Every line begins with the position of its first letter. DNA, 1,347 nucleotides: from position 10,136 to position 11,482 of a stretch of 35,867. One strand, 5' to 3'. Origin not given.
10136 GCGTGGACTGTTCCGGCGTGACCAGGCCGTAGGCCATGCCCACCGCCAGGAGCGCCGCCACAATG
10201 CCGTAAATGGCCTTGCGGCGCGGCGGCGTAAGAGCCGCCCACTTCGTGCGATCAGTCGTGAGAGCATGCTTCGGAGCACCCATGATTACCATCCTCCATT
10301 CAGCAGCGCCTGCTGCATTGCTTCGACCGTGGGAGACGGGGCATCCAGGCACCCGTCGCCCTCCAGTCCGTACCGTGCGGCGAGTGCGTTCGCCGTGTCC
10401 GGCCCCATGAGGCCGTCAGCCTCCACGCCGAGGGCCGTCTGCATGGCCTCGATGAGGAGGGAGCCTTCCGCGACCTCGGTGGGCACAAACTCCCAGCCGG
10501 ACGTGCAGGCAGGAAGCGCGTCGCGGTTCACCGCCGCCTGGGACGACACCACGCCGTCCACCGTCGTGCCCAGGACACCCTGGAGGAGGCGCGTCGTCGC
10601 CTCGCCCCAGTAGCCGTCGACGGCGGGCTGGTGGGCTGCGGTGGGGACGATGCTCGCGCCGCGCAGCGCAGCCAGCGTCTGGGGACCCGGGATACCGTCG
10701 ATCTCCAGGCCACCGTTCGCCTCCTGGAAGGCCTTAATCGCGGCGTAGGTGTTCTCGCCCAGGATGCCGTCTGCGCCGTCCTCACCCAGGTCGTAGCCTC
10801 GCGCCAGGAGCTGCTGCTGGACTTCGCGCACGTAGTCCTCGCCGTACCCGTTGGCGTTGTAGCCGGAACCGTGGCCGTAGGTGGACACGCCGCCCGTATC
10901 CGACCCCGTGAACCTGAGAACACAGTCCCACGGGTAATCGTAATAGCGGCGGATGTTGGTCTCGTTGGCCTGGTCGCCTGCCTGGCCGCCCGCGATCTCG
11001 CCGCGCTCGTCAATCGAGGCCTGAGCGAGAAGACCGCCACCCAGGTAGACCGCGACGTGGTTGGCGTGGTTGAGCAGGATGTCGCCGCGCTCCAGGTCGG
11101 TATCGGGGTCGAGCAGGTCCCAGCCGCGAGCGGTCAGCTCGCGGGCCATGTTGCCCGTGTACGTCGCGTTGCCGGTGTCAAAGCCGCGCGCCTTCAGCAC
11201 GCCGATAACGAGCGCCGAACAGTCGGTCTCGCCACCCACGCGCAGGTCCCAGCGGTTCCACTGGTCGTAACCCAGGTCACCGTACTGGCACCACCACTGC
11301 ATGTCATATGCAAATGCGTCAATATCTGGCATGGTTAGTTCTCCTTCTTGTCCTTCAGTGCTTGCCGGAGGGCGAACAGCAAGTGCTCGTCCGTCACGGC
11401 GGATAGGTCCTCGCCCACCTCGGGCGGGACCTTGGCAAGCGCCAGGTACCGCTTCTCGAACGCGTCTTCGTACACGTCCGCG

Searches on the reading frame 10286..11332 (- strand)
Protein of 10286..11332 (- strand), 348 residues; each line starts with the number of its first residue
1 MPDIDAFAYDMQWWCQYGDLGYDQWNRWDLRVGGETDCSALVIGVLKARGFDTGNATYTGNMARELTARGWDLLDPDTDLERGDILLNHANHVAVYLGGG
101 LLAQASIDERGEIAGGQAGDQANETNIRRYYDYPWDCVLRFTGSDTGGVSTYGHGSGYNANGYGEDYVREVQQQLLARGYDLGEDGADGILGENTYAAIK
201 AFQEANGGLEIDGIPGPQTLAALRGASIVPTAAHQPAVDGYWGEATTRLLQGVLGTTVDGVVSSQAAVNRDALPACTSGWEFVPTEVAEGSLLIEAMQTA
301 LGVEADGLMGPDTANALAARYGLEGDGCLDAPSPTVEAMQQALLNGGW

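Call 75: search_protein_families(library=phrogs, proteins=[window:10286-11332:-], max_evalue=0.001)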
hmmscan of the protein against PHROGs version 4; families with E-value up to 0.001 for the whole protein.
window:10286-11332:- (348 aa): 12 families
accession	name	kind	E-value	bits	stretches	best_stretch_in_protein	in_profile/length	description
phrog_14030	-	unknown function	5e-34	118.9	1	6-167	54-246/273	-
phrog_32635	-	unknown function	2.8e-18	67.2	1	34-148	49-168/318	-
phrog_1493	-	lysis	3.2e-18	67.1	1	167-234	249-316/394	endolysin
phrog_31947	-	unknown function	2.5e-16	61.1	1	5-122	6-143/306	-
phrog_2649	-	lysis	8.1e-16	59.6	1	166-226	182-238/261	endolysin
phrog_17214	-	lysis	3.4e-15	57.5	1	161-225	247-314/322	endolysin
phrog_1224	-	head and packaging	1.9e-11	44.9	1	164-227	9-68/438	endolysin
phrog_23582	-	unknown function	5.8e-09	36.5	1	186-341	172-306/565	-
phrog_1512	-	lysis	1.8e-06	29.2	1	119-256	139-278/314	endolysin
phrog_315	-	lysis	0.00012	21.7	0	165-226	388-447/677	endolysin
phrog_329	-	tail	0.00014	21.2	1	34-133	559-659/949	minor tail protein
phrog_6707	-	lysis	0.00024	21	1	165-229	185-247/311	endolysin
